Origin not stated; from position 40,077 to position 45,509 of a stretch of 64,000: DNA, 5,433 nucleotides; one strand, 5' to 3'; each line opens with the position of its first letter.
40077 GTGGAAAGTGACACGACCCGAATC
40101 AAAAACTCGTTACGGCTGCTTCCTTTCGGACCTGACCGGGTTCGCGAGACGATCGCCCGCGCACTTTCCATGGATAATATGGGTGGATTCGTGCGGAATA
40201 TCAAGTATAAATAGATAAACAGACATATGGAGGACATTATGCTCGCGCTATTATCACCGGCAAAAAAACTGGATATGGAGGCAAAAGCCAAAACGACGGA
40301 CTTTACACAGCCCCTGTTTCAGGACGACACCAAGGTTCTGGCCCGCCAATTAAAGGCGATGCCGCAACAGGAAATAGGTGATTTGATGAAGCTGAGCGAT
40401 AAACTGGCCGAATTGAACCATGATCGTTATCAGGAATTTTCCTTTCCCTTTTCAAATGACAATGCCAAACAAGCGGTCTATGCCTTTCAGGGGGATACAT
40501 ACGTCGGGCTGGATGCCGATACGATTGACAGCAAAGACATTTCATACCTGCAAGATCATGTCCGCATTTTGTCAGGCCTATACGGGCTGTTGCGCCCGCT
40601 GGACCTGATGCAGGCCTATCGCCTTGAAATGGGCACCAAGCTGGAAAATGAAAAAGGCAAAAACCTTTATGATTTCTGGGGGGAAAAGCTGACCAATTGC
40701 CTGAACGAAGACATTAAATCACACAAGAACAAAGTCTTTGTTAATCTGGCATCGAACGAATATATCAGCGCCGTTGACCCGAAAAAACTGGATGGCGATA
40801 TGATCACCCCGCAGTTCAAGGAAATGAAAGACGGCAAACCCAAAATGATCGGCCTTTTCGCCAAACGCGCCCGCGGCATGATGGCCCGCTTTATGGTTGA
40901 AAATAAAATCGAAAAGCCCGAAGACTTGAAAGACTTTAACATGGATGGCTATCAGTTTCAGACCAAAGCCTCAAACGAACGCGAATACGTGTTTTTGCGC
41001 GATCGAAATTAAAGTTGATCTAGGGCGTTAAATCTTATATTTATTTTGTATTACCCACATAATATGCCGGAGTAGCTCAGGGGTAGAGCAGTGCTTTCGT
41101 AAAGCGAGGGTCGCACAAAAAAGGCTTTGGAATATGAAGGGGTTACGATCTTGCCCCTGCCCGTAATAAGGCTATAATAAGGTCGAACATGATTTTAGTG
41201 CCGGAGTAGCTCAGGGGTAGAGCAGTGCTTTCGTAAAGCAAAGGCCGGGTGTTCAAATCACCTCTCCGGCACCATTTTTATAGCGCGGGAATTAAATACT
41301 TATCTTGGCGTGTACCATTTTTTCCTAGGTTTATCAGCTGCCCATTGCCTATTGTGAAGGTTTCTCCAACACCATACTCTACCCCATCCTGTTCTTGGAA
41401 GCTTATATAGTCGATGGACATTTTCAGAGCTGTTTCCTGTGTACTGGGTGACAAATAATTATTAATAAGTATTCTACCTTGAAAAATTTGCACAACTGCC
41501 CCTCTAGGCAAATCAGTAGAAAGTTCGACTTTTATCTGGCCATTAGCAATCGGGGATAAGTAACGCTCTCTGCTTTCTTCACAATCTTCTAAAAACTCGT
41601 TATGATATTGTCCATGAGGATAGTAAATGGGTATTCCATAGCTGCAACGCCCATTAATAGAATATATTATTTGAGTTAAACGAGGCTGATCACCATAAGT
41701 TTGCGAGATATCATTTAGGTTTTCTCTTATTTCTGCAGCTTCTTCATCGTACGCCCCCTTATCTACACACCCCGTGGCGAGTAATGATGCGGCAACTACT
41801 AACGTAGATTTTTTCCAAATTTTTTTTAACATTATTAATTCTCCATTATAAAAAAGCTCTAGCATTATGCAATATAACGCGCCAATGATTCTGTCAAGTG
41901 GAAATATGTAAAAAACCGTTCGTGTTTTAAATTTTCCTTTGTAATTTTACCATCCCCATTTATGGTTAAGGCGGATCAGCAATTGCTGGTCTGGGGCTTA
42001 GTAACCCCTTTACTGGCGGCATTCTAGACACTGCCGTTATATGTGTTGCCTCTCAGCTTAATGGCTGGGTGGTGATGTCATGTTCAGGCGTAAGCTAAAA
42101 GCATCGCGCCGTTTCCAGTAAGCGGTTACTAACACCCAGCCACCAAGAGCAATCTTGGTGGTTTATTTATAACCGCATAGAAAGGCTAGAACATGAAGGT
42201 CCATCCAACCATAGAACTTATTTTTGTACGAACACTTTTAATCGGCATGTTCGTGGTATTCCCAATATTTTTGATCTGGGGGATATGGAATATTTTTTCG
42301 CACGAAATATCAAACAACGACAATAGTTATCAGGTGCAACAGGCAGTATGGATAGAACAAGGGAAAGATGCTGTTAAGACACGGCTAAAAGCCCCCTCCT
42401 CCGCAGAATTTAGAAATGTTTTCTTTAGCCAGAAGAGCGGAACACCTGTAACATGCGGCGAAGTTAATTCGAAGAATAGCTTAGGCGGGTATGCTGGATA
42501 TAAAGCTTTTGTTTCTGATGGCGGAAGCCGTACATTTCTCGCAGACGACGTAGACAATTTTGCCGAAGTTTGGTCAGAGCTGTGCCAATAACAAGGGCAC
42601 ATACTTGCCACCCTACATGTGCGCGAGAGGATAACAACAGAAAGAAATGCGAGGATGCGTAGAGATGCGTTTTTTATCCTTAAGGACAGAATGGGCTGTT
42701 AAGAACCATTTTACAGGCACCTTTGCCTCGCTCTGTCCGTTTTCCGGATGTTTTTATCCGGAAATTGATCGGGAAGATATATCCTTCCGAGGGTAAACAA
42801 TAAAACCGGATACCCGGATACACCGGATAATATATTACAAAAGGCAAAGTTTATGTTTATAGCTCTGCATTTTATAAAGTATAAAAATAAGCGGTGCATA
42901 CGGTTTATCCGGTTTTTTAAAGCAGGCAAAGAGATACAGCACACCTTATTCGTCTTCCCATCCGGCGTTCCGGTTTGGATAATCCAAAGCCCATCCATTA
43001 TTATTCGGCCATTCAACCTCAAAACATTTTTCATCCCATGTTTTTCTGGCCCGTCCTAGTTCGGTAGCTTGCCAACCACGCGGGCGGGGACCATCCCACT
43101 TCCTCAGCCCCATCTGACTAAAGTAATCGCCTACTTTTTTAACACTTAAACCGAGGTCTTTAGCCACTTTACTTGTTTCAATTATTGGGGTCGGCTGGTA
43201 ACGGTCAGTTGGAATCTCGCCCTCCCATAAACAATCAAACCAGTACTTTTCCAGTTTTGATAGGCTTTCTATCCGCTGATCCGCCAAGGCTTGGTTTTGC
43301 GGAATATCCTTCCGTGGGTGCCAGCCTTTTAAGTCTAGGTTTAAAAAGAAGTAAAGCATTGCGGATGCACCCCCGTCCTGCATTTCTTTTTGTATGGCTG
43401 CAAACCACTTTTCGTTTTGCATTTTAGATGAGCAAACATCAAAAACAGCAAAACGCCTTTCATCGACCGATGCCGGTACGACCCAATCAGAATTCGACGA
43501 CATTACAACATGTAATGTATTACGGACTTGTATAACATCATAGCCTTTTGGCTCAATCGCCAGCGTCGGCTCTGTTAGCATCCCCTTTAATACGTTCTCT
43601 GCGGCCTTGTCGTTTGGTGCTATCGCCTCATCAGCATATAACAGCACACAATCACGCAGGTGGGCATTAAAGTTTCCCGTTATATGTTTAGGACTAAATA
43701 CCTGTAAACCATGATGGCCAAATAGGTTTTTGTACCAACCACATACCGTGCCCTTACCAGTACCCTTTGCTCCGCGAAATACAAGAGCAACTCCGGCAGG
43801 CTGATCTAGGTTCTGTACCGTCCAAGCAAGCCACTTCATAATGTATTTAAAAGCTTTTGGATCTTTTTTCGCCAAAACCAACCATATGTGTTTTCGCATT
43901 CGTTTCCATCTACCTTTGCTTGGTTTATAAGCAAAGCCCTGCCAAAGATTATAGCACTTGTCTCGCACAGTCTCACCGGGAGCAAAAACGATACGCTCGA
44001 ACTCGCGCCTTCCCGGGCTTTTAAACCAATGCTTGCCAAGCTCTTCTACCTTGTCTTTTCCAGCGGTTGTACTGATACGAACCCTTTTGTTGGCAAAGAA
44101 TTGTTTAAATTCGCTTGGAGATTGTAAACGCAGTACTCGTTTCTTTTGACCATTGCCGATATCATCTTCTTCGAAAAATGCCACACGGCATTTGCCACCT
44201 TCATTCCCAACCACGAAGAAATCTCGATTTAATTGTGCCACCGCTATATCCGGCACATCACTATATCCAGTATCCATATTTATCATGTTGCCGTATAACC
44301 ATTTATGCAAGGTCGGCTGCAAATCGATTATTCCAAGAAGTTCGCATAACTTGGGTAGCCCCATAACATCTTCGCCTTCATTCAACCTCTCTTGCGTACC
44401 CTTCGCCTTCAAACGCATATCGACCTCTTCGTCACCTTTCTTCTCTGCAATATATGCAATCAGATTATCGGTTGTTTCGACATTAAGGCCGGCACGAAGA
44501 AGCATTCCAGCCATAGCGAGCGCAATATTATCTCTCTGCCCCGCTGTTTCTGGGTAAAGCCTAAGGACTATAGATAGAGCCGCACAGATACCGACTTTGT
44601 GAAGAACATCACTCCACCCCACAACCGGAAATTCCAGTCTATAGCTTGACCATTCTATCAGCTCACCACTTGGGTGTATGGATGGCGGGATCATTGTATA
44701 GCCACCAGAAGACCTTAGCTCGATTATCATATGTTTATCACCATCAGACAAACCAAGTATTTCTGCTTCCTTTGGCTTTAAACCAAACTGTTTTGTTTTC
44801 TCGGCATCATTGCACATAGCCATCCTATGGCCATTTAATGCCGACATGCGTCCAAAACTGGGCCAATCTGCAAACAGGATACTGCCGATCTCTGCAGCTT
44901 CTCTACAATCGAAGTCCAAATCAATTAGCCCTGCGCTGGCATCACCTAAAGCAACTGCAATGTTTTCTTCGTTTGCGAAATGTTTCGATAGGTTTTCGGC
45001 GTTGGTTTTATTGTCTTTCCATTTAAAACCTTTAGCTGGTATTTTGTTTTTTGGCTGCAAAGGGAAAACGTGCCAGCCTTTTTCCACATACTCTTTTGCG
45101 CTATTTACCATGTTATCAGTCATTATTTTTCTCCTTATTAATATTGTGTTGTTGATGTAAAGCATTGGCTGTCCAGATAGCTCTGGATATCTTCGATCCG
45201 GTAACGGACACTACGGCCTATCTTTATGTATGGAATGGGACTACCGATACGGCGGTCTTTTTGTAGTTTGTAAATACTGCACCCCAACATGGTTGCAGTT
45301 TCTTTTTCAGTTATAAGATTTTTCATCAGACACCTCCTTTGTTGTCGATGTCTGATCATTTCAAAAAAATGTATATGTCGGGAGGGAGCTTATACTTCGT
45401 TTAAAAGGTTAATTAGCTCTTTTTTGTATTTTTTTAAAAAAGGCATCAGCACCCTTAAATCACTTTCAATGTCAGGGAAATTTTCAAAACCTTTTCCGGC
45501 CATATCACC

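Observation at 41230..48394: P4-like or satellite-like integrative element in tRNA-Thr with mostly unknown cargo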

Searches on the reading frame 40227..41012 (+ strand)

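Call 8: search_protein_families(library=pfam, proteins=[window:40227-41012:+], max_evalue=0.01)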
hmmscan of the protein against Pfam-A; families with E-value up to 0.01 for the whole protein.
window:40227-41012:+ (261 aa): 2 families
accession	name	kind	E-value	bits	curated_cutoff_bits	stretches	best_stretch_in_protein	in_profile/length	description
PF03883.20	H2O2_YaaD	-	4.3e-92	308.3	29.6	1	5-247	1-235/236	Peroxide stress protein YaaA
PF21818.3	DUF6884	-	2.3e-07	31.5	30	1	109-186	37-110/135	Family of unknown function (DUF6884)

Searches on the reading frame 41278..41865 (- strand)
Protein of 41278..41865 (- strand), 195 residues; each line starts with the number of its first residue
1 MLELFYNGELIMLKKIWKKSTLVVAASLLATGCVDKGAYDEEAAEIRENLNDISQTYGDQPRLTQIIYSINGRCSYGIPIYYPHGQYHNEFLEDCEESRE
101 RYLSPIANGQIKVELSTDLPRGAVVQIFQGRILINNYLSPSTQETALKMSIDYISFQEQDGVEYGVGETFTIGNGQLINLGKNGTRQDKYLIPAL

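Call 8: search_protein_families(library=pfam, proteins=[window:41278-41865:-], max_evalue=0.01)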
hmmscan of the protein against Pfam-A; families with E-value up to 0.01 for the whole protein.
window:41278-41865:- (195 aa): 0 families

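Call 9: search_protein_families(library=phrogs, proteins=[window:41278-41865:-], max_evalue=0.01)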
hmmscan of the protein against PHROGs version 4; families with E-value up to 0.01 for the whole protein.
window:41278-41865:- (195 aa): 0 families

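Call 41: search_protein_families(library=padloc, proteins=[window:41278-41865:-], max_evalue=0.01)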
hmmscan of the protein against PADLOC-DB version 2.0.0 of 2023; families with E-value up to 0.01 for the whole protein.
window:41278-41865:- (195 aa): 0 families

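Call 42: search_protein_families(library=ncbifam, proteins=[window:41278-41865:-], max_evalue=0.01)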
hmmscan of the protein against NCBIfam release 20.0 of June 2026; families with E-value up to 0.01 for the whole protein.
window:41278-41865:- (195 aa): 0 families

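Call 80: find_homologous_proteins(query=window:41278-41832:-, max_evalue=0.001)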
Query window:41278-41832:- (184 aa): 1 proteins with E <= 0.001 among 109 candidates.
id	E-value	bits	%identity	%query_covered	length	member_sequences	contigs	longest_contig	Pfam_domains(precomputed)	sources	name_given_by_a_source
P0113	3.0e-118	410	100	100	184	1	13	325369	-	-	-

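Call 88: search_protein_representatives(protein=window:41278-41832:-)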
Query: 184 residues. Proteins with E-value up to 0.001 (for the whole library): 16; up to 1e-10: 8; up to 1e-30: 1. The best 16 are listed.
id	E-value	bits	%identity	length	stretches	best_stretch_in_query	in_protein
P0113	9.6e-119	410.1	100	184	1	1-184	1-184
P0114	2.4e-23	99.3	40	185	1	30-182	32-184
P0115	3.4e-20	89.0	40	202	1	12-183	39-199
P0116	2.7e-17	79.6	35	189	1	14-182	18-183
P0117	1.2e-13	67.7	31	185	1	38-182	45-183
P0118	2.0e-13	67.0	48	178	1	99-183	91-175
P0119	6.2e-12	62.1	37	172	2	91-175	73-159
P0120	7.8e-12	61.8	36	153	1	31-138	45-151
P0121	7.1e-10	55.4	38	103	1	95-183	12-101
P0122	5.9e-09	52.4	37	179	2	98-168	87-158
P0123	9.7e-09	51.7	40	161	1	106-183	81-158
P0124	1.1e-08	51.5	35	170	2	97-171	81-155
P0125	1.7e-06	44.4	35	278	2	97-160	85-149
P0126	7.8e-06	42.3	32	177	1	71-177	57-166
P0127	1.3e-04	38.2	29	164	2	99-171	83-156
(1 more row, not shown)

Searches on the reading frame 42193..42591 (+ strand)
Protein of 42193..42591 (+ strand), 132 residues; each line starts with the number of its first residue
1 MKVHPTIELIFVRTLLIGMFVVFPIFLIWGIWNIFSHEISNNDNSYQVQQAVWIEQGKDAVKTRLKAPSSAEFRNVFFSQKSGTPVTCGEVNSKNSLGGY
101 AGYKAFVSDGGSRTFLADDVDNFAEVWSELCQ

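Call 8: search_protein_families(library=pfam, proteins=[window:42193-42591:+], max_evalue=0.01)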
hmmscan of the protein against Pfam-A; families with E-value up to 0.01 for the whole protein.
window:42193-42591:+ (132 aa): 0 families

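Call 9: search_protein_families(library=phrogs, proteins=[window:42193-42591:+], max_evalue=0.01)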
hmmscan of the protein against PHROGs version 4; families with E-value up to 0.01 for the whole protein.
window:42193-42591:+ (132 aa): 8 families
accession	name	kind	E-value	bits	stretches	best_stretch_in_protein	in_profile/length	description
phrog_2320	-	unknown function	4.5e-20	73.1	1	18-132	22-138/171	-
phrog_16400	-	unknown function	3.1e-13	50.9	1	38-132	183-272/272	-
phrog_36625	-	unknown function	3.2e-13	51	1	54-115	25-87/215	-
phrog_38187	-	unknown function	4.3e-11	44.1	1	18-131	39-143/144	-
phrog_35207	-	unknown function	1.2e-07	32.7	1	58-107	24-70/193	-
phrog_21797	-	unknown function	4.8e-07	30.6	1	58-131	23-92/252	-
phrog_20234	-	unknown function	0.0069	16.7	1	61-107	38-87/266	-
phrog_26910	-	unknown function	0.0075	16.3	0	56-99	247-293/322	-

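Call 41: search_protein_families(library=padloc, proteins=[window:42193-42591:+], max_evalue=0.01)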
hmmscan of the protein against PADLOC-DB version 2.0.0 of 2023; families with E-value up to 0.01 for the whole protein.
window:42193-42591:+ (132 aa): 0 families

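Call 42: search_protein_families(library=ncbifam, proteins=[window:42193-42591:+], max_evalue=0.01)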
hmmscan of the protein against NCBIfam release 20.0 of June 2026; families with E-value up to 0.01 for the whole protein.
window:42193-42591:+ (132 aa): 0 families

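Call 67: find_homologous_proteins(query=window:42193-42591:+, max_evalue=0.001)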
Query window:42193-42591:+ (132 aa): 15 proteins with E <= 0.001 among 17 candidates.
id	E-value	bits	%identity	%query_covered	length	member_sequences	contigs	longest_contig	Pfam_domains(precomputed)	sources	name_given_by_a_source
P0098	4.2e-84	297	100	100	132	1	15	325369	-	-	-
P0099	9.8e-25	105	47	89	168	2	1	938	-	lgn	-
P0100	4.3e-24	103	60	63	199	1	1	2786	-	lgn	-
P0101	6.8e-23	99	48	74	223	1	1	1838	PF05036.19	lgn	-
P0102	2.0e-21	94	53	64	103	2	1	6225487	-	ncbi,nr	ncbi:hypothetical protein FS418_11180 [Shewanella sp. YLB-09]|nr:hypothetical protein FS418_11180 [S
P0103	3.6e-20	90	48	75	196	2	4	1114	-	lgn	-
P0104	7.8e-20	89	44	67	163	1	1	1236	PF13240.12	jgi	-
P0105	1.3e-19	88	51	64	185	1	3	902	PF13248.12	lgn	-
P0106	2.4e-19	88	53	60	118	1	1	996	-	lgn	-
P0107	2.9e-19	87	50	64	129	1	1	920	-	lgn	-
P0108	5.3e-17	80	53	63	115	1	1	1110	-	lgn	-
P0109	7.3e-16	76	45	64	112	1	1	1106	-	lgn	-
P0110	1.1e-14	72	45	63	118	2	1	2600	-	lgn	-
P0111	1.0e-13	69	62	42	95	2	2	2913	-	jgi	jgi:hypothetical protein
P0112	7.4e-4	37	59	31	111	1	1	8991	-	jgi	jgi:hypothetical protein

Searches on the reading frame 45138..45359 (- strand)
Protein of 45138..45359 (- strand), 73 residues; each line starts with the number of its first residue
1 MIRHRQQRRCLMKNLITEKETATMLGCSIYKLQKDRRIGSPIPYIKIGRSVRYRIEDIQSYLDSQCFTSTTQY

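Call 8: search_protein_families(library=pfam, proteins=[window:45138-45359:-], max_evalue=0.01)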
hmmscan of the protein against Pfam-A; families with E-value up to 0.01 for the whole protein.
window:45138-45359:- (73 aa): 1 family
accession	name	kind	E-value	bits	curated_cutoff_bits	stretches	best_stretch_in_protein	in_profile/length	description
PF12728.13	HTH_17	-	1.4e-06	28.9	27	1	16-65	2-50/51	Helix-turn-helix domain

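Call 9: search_protein_families(library=phrogs, proteins=[window:45138-45359:-], max_evalue=0.01)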
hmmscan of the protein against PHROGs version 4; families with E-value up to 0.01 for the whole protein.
window:45138-45359:- (73 aa): 4 families
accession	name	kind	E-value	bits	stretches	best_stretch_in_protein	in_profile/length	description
phrog_2528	-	unknown function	4.2e-08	34.1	1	20-72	33-86/90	-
phrog_66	-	integration and excision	2.1e-05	25.4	1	12-65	90-143/412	excisionase and transcriptional regulator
phrog_668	-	DNA, RNA and nucleotide metabolism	0.00031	21.4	1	7-63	55-111/181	HTH DNA binding protein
phrog_7338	-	unknown function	0.0079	17.4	1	13-65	28-80/87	-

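Call 41: search_protein_families(library=padloc, proteins=[window:45138-45359:-], max_evalue=0.01)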
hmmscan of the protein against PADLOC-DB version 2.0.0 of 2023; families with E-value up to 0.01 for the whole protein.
window:45138-45359:- (73 aa): 0 families

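Call 42: search_protein_families(library=ncbifam, proteins=[window:45138-45359:-], max_evalue=0.01)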
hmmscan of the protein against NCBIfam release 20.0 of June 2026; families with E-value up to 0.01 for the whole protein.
window:45138-45359:- (73 aa): 0 families

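Call 89: search_solved_structures(query=window:45138-45359:-, max_evalue=1)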
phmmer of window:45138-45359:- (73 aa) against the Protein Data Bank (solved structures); distinct sequences matched with E-value up to 1: 1.
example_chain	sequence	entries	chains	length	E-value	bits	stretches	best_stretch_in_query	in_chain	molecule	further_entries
8dgl_A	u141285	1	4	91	0.11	15.9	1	17-61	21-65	Recombination Directionality Factor RdfS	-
